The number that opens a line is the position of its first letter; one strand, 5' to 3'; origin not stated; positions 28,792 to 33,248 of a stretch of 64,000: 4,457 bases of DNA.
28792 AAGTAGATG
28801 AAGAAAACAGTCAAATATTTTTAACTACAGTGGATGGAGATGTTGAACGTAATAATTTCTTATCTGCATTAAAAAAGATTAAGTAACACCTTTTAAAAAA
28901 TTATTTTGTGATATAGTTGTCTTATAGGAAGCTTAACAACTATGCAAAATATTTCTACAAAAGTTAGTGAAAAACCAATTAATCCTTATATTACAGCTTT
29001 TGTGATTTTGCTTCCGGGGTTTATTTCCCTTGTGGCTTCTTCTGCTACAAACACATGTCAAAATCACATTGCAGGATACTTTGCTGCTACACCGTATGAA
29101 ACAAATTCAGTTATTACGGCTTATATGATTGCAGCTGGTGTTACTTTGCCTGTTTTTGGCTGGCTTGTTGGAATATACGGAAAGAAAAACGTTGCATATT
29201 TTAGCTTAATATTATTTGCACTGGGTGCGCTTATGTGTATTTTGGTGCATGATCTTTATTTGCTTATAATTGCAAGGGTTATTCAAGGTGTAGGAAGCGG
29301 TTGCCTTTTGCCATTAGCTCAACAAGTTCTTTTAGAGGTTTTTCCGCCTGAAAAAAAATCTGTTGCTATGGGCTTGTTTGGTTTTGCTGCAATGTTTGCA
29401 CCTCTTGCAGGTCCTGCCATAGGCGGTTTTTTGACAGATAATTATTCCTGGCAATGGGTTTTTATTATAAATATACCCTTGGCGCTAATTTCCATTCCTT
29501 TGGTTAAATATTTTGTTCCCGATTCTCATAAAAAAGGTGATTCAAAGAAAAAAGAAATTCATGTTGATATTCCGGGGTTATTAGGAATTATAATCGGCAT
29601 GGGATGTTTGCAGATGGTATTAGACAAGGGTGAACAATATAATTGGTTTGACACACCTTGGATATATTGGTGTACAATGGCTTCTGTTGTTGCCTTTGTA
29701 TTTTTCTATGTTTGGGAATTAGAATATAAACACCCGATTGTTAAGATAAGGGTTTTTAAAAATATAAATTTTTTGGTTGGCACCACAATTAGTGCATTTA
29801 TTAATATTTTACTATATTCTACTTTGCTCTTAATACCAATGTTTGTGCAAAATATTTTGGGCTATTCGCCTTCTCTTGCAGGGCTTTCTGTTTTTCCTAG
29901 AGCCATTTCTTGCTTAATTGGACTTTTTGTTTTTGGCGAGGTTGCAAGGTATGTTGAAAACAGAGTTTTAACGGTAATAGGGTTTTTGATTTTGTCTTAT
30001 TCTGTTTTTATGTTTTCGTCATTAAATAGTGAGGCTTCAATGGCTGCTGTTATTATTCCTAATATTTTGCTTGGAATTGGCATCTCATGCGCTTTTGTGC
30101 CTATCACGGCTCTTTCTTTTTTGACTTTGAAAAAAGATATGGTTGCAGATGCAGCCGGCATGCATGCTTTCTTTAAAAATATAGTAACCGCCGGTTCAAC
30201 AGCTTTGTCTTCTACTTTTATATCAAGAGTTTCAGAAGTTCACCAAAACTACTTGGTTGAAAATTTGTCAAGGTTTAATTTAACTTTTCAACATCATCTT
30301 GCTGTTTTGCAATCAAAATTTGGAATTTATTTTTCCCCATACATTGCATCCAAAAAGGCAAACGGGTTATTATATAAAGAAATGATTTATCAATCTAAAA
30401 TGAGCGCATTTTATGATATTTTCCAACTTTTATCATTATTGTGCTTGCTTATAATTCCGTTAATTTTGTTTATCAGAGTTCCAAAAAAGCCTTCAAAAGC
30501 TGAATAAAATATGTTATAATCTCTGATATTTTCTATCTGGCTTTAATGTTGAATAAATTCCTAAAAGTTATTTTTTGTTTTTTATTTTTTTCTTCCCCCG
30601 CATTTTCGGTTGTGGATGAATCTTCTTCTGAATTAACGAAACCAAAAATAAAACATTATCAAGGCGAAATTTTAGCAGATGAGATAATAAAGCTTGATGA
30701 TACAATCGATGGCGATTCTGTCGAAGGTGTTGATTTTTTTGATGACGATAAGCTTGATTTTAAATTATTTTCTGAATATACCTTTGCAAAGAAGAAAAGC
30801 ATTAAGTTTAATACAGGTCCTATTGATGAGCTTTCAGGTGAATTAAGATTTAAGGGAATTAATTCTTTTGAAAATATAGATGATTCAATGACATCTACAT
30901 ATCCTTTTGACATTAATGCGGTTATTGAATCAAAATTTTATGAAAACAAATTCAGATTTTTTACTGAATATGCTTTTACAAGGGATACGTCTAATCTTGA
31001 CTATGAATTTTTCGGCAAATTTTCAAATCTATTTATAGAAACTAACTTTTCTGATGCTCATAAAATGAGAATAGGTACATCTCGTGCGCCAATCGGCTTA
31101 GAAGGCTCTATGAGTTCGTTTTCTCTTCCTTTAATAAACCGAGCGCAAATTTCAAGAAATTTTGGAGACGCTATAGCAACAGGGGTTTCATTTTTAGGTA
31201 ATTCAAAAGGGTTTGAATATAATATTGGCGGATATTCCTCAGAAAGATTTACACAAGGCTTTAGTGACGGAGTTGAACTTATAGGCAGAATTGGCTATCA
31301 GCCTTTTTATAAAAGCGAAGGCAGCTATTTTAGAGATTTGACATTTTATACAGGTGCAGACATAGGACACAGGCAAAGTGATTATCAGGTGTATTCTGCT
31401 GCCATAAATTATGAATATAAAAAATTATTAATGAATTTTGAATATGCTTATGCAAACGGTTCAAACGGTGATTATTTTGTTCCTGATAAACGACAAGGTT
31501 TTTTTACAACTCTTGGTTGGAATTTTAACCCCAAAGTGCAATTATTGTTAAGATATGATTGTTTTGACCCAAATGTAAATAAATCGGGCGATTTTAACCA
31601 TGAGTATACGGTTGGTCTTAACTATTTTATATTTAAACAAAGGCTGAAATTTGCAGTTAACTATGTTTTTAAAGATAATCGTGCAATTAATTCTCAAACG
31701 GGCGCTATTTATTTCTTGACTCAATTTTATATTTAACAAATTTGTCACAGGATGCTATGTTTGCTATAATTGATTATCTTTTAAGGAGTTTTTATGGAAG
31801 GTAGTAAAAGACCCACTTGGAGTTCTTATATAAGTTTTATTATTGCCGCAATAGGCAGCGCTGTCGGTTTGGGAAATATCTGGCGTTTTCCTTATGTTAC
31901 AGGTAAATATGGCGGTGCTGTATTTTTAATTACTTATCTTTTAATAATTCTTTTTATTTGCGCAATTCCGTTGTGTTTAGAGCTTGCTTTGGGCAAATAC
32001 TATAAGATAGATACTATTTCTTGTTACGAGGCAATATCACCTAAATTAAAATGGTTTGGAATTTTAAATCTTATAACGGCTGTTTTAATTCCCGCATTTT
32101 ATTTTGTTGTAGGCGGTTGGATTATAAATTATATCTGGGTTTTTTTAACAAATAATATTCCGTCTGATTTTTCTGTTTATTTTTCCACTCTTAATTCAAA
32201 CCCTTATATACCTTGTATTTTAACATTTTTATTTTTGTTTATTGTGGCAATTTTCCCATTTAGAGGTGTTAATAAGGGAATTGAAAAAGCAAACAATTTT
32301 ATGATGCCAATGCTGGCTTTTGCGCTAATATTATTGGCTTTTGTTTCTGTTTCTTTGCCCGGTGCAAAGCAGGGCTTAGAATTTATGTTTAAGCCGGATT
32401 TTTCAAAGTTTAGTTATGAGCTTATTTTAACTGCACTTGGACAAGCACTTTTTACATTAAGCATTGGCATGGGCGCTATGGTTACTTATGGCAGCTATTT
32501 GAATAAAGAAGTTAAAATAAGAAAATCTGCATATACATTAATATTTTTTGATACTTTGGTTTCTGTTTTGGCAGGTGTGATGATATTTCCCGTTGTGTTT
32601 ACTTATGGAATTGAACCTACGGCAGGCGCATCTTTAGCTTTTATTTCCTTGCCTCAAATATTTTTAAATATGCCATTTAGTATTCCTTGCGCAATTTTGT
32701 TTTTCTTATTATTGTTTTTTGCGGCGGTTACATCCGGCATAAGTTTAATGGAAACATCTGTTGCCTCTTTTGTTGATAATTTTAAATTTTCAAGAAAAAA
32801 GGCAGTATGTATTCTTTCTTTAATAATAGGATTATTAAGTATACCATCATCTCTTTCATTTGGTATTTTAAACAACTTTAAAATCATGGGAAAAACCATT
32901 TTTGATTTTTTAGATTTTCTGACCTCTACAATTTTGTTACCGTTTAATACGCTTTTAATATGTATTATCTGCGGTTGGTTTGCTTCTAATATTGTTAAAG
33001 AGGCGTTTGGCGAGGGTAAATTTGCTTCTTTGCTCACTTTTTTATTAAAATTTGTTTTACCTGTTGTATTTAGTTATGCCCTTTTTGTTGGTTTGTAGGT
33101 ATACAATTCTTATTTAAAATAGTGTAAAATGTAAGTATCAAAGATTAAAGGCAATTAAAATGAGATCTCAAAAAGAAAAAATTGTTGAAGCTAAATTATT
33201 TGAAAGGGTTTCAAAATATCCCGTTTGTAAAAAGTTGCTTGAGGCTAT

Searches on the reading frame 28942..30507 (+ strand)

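Call 32: search_protein_families(library=pfam, proteins=[window:28942-30507:+], max_evalue=0.001)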
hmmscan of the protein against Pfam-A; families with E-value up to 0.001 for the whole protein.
window:28942-30507:+ (521 aa): 3 families
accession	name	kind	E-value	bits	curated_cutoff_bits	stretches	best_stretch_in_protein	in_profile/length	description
PF07690.21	MFS_1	-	7.7e-52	176.8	33.4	1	26-417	5-344/347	Major Facilitator Superfamily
PF00083.30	Sugar_tr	-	5.5e-13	49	22.3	1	32-195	26-194/452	Sugar (and other) transporter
PF03137.26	OATP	-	0.00048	19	25.8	1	106-168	134-196/545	Organic Anion Transporter Polypeptide (OATP) family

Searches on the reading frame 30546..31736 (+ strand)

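Call 32: search_protein_families(library=pfam, proteins=[window:30546-31736:+], max_evalue=0.001)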
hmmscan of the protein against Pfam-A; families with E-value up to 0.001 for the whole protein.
window:30546-31736:+ (396 aa): 1 family
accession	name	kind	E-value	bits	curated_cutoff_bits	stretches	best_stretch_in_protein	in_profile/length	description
PF07396.17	Porin_O_P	-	2.2e-09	37.5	20.9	1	330-385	298-353/370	Phosphate-selective porin O and P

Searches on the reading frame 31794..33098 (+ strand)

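Call 32: search_protein_families(library=pfam, proteins=[window:31794-33098:+], max_evalue=0.001)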
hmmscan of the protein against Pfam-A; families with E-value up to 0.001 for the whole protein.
window:31794-33098:+ (434 aa): 1 family
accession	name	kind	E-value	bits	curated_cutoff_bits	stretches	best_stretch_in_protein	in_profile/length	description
PF00209.24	SNF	-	1.2e-55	189.6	27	2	6-123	1-118/524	Sodium:neurotransmitter symporter family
